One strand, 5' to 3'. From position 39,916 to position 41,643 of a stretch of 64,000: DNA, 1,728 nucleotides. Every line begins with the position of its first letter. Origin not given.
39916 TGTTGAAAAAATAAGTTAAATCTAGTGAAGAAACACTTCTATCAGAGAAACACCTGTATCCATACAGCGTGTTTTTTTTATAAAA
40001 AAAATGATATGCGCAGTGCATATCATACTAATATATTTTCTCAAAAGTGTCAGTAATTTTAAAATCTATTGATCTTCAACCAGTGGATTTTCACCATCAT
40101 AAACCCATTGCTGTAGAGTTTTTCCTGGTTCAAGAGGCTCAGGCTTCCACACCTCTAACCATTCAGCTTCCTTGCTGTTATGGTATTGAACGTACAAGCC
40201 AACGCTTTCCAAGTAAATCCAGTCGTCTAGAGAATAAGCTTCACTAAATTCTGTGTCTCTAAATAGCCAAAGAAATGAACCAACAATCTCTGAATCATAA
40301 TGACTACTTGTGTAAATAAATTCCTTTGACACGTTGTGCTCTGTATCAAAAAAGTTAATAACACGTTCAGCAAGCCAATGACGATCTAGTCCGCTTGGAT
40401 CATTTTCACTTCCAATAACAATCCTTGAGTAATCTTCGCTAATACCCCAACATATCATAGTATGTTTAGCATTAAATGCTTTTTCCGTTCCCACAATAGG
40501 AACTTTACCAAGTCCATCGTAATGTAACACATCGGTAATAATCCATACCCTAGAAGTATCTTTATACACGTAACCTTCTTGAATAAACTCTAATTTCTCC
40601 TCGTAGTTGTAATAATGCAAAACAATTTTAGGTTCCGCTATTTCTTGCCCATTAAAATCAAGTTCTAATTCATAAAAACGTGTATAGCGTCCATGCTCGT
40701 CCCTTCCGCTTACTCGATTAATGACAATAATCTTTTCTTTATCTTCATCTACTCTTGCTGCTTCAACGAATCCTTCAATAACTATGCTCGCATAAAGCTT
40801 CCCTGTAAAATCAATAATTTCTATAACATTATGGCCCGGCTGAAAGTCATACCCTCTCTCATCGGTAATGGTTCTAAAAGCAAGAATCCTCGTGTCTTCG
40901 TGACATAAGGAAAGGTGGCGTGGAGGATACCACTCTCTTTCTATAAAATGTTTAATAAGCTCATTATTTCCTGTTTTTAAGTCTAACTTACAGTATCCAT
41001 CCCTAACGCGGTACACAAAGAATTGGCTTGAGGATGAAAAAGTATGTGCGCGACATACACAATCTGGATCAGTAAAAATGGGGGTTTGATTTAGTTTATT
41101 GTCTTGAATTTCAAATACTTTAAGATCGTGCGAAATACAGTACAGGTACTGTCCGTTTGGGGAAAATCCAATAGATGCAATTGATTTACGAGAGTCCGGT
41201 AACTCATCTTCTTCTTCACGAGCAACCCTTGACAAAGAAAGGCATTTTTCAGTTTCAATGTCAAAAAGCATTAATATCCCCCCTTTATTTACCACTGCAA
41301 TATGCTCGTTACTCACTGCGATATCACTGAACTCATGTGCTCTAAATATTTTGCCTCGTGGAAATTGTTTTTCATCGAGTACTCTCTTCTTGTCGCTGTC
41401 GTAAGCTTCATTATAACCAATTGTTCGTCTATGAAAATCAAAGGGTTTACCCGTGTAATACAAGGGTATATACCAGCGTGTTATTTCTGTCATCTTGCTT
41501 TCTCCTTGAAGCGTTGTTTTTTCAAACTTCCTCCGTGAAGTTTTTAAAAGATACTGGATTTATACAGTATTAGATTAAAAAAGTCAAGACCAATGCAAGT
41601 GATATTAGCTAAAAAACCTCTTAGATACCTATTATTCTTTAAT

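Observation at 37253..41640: Two diverged WD40-propeller paralogs with near-identical promoter and terminator/3' ends, flanking a four-zinc-finger protein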

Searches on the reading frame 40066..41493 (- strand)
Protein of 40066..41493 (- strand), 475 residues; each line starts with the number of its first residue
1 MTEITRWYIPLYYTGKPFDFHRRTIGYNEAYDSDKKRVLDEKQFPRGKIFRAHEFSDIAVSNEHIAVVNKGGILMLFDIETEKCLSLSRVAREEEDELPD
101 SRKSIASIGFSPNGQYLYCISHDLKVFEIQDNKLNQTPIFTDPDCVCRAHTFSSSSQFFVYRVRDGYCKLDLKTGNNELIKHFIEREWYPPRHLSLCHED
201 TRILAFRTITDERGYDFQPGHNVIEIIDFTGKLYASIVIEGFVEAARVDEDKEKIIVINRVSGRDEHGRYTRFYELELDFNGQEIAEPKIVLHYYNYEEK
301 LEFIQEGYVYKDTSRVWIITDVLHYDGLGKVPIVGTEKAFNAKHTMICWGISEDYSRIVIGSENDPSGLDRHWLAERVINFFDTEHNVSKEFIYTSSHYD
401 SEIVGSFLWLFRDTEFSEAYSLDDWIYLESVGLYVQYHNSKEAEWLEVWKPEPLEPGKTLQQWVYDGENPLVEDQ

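Call 9: search_protein_families(library=pfam, proteins=[window:40066-41493:-], max_evalue=0.1)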
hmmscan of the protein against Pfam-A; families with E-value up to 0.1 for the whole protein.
window:40066-41493:- (475 aa): 4 families
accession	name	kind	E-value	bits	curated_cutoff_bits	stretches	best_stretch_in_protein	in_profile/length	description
PF23414.1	Beta-prop_EML_2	-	0.0028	17.5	90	1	52-158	44-138/266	Echinoderm microtubule-associated protein second beta-propeller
PF24814.1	WD40_Prp19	-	0.0099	15.4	320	1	64-160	191-276/281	Prp19 WD40 domain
PF25174.1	Beta-prop_THOC3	-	0.03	13.8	305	1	91-161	160-230/272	THOC3 beta-propeller domain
PF24246.1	SH3b_T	-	0.034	14.9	27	0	150-174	37-61/74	SH3b_T domain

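Call 10: search_protein_families(library=ncbifam, proteins=[window:40066-41493:-], max_evalue=1)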
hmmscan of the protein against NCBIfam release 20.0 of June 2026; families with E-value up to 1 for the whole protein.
window:40066-41493:- (475 aa): 1 family
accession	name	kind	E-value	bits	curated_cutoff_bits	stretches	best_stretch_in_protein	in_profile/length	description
NF007290.0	PRK09759.1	equivalog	0.15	12.1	89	1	158-180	19-41/50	type I toxin-antitoxin system toxin HokA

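Call 11: find_homologous_proteins(query=window:40066-41493:-, max_evalue=0.001)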
Query window:40066-41493:- (475 aa): 2 proteins with E <= 0.001 among 2930 candidates.
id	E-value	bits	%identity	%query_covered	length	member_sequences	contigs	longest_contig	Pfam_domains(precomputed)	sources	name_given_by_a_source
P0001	0.0e+0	1114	100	100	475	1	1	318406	-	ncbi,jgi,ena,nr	ncbi:hypothetical protein KKH43_04525 [Patescibacteria group bacterium]|nr:hypothetical protein [Pat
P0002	8.4e-54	201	31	100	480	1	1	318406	-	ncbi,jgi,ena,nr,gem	ncbi:hypothetical protein KKH43_04515 [Patescibacteria group bacterium]|nr:hypothetical protein [Pat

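Call 16: find_encoding_contigs(protein=window:40066-41493:-, flank=10000, max_places=6)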
Protein window:40066-41493:- (475 aa): 1 contig read that carries it; 1 place shown.
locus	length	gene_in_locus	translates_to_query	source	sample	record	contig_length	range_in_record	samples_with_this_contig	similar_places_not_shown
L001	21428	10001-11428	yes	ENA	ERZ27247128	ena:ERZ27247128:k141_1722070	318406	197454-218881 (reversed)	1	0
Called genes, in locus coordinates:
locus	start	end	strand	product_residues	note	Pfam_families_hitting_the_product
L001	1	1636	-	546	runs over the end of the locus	PF01979:Amidohydro_1 (faint), PF07969:Amidohydro_3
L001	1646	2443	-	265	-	PF01177:Asp_Glu_race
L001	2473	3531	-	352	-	PF00953:Glycos_transf_4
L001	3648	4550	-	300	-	PF00768:Peptidase_S11, PF13354:Beta-lactamase2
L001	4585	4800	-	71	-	PF13459:Fer4_15, PF13370:Fer4_13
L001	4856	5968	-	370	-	PF01261:AP_endonuc_2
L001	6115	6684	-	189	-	PF14238:DUF4340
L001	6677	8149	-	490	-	PF23357:DUF7088, PF09822:ABC_transp_aux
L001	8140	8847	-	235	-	PF01061:ABC2_membrane, PF12679:ABC2_membrane_2, PF12730:ABC2_membrane_4, PF13346:ABC2_membrane_5 (weak), PF12698:ABC2_membrane_3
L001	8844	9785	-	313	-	PF00005:ABC_tran, PF13304:AAA_21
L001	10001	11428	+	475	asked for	-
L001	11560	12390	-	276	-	PF13490:zf-HC2 (faint)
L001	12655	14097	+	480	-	-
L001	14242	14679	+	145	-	PF00293:NUDIX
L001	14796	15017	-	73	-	-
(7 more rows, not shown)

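Call 22: predict_structure(alignment_id=A1)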
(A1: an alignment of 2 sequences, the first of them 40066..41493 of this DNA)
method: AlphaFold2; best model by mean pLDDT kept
length: 475 residues; sequences in the alignment: 2
mean_pLDDT: 50.1   pTM: 0.50
mean pLDDT of the five models: 50.1, 46.9, 45.2, 43.9, 38.6
residues with pLDDT >= 90: 14; 70-90: 121; 50-70: 74; < 50: 266
segments of 3 or more residues with pLDDT < 50: 1-55, 93-104, 185-190, 212-219, 292-475
pLDDT, mean of each block of 10 residues (from residue 1): 22 23 24 33 32 50 69 69 69 46 60 85 86 86 73 84 82 89 52 63 69 44 78 78 68 75 62 75 77 40 25 23 23 24 25 29 25 25 28 29 29 28 41 42 36 40 36 29
secondary structure, 60 per line:
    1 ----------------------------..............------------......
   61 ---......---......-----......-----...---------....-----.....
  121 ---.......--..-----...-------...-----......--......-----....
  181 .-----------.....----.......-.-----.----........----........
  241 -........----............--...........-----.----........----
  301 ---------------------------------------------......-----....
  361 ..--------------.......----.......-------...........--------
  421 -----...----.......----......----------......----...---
elements in order: H29-42 E55-60 E64-69 E73-78 E84-89 E107-110 E116-120 E124-130 E140-142 E150-152 E158-163 E166-171 E177-181 E193-197 E202-208 E221-228 E233-240 E242-249 E254-265 E268-278 E289-296 E346-351 E357-362 E377-383 E388-394 H402-412 E426-428 E433-439 E444-449 H460-465

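Call 25: search_protein_representatives(alignment_id=A1)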
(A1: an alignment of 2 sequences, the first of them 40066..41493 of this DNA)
Query: 2 sequences, 509 profile positions. Proteins with E-value up to 0.001 (for the whole library): 70; up to 1e-10: 3; up to 1e-30: 2. The best 70 are listed.
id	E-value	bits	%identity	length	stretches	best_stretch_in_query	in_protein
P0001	9.8e-276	931.7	-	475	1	1-509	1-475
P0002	1.6e-274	927.7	-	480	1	1-509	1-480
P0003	2.5e-18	82.4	-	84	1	396-469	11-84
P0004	5.8e-10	54.8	-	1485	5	92-177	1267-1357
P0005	1.8e-09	53.3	-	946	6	112-168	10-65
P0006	2.7e-09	52.6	-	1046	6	113-295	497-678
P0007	3.7e-09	52.2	-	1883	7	94-203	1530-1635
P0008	1.1e-08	50.6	-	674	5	115-260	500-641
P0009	2.0e-08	49.8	-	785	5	111-171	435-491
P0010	2.4e-08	49.5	-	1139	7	112-190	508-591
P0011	2.4e-08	49.5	-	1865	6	106-180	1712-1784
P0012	1.4e-07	47.0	-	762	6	116-172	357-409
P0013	1.1e-06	44.1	-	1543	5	114-177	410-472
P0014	1.8e-06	43.3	-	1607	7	110-243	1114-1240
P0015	1.9e-06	43.3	-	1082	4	113-198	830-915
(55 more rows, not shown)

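Call 27: fold_search(model_id=the predicted structure, library=pdb)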
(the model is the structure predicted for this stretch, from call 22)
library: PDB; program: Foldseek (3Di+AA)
matches with E <= 10: 1746; with E <= 0.001: 1402
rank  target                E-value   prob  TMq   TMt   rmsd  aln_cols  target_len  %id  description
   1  9ynu_D                6.6e-09  1.00  0.32  0.30   6.4       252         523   13  Tra1 and core modules including core tip of ctSAGA complex (released 2025-12-03)
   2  3ow8_A                1.0e-08  1.00  0.32  0.48   5.8       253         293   15  Crystal Structure of the WD repeat-containing protein 61 (released 2010-09-29)
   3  3uvo_A                1.8e-08  1.00  0.31  0.46   9.9       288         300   11  Crystal structure of WDR5 in complex with the WDR5-interacting motif of SET1B (released 2011-12-14)
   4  7mq8_LN               2.1e-08  1.00  0.32  0.24  14.8       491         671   11  Cryo-EM structure of the human SSU processome, state pre-A1 (released 2021-09-22)
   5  3ow8_B                2.4e-08  1.00  0.32  0.48   5.8       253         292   15  Crystal Structure of the WD repeat-containing protein 61 (released 2010-09-29)
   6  3n0e                  2.4e-08  1.00  0.30  0.42  10.4       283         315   11  Crystal structure of WDR5 mutant (W330Y) (released 2010-10-20)
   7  3n0d                  2.6e-08  1.00  0.31  0.45   9.9       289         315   10  Crystal structure of WDR5 mutant (W330F) (released 2010-10-20)
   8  5eap                  2.9e-08  1.00  0.32  0.46   9.4       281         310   10  Crystal structure of human WDR5 in complex with compound 9e (released 2015-11-04)
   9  2gnq                  2.9e-08  1.00  0.32  0.45   9.7       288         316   10  Structure of wdr5 (released 2006-06-06)
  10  8bb4_Q                3.1e-08  1.00  0.31  0.46   8.8       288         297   10  Structure of human WDR5 and pVHL:ElonginC:ElonginB bound to PROTAC with C3 linker (released 2022-11-09)
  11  9uk4_A                3.2e-08  1.00  0.33  0.50   5.1       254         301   14  Crystal structure of WDR5 in complex with peptide Ac-ARA-NH2 (released 2025-10-08)
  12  5mzh_B                3.2e-08  1.00  0.36  0.40  16.3       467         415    8  Crystal structure of ODA16 from Chlamydomonas reinhardtii (released 2017-03-22)
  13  4cy5_A                3.6e-08  1.00  0.31  0.46   9.6       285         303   10  Crystal structure of the NSL1-WDS-NSL2 complex. (released 2014-05-14)
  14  6zqa_UL               3.6e-08  1.00  0.32  0.20   8.7       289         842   14  Cryo-EM structure of the 90S pre-ribosome from Saccharomyces cerevisiae, state A (Poly-Ala) (released 2020-09-23)
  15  6pg4                  3.7e-08  1.00  0.33  0.48   5.1       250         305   14  WDR5delta32 bound to (2-methyl-1H-imidazol-4-yl)methanol (released 2019-12-11)
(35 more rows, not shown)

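Call 28: find_encoding_contigs(protein=P0003, flank=10000)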
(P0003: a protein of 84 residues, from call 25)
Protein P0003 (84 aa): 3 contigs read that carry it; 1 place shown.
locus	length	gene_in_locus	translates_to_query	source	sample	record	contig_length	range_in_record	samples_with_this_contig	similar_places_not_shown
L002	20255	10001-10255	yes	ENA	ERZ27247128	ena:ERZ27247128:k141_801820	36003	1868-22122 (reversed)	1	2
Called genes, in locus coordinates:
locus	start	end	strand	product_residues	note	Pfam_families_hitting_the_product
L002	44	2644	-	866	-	-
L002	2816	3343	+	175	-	-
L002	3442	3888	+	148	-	PF02082:Rrf2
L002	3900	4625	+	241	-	PF02463:SMC_N (weak), PF00005:ABC_tran, PF13304:AAA_21 (faint)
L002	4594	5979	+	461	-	PF19295:SufBD_N, PF01458:SUFBD_core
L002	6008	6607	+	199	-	PF01458:SUFBD_core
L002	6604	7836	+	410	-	PF00266:Aminotran_5, PF00155:Aminotran_1_2 (faint), PF01053:Cys_Met_Meta_PP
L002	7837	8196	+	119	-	PF01592:NifU_N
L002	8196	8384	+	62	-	PF00301:Rubredoxin, PF21349:RUBY_RBDX (faint)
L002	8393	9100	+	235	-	PF00175:NAD_binding_1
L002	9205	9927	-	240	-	-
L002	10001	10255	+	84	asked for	-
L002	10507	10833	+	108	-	PF01783:Ribosomal_L32p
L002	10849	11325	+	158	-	PF01029:NusB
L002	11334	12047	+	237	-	PF22935:RM44_endonuclase, PF14622:Ribonucleas_3_3, PF00636:Ribonuclease_3, PF00035:dsrm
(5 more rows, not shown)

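Call 29: find_related_loci(query=A1, collection=genome_contigs, flank=10000)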
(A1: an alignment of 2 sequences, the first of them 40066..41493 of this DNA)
Query A1 (475 aa) in genome_contigs; peptide patterns used: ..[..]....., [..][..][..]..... (x = any residue, [..] = any of these).
87 stretches matched a pattern, but none encodes a relative of the query by tblastn (E <= 1e-3).

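Call 36: find_related_loci(query=A1, collection=metagenome_contigs, flank=10000)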
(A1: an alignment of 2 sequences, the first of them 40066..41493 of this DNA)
Query A1 (475 aa) in metagenome_contigs; peptide patterns used: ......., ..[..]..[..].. (x = any residue, [..] = any of these).
183 stretches matched a pattern, but none encodes a relative of the query by tblastn (E <= 1e-3).

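Call 39: search_protein_families(library=padloc, proteins=[window:40066-41493:-], max_evalue=0.1)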
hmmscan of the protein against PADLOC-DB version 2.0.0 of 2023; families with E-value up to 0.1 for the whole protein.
window:40066-41493:- (475 aa): 0 families

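Call 40: search_protein_families(library=phrogs, proteins=[window:40066-41493:-], max_evalue=0.1)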
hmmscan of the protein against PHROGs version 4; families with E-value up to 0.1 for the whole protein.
window:40066-41493:- (475 aa): 1 family
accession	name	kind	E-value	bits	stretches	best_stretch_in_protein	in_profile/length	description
phrog_2259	-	DNA, RNA and nucleotide metabolism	0.041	14.4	0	371-430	52-116/186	Rnase H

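Call 41: search_solved_structures(query=A1, max_evalue=1)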
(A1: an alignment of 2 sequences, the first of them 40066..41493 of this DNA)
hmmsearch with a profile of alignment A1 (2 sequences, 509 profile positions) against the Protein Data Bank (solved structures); distinct sequences matched with E-value up to 1: 3.
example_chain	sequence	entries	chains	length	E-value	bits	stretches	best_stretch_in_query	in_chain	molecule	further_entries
9eh1_W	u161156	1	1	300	0.00055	21.9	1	113-220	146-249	Superkiller complex protein 8, N-terminally processed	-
6gmh_W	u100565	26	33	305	0.00057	21.8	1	112-222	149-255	WD repeat-containing protein 61 | WDR61 | Superkiller complex protein 8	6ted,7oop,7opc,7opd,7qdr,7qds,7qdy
3ow8_A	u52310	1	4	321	0.00064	21.7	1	112-221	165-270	WD repeat-containing protein 61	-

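Call 71: find_related_loci(query=A1, collection=viral_contigs, flank=5000)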
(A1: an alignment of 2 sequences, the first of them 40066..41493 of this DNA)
Query A1 (475 aa) in viral_contigs; peptide patterns used: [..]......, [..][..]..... (x = any residue, [..] = any of these).
147 stretches matched a pattern, but none encodes a relative of the query by tblastn (E <= 1e-3).
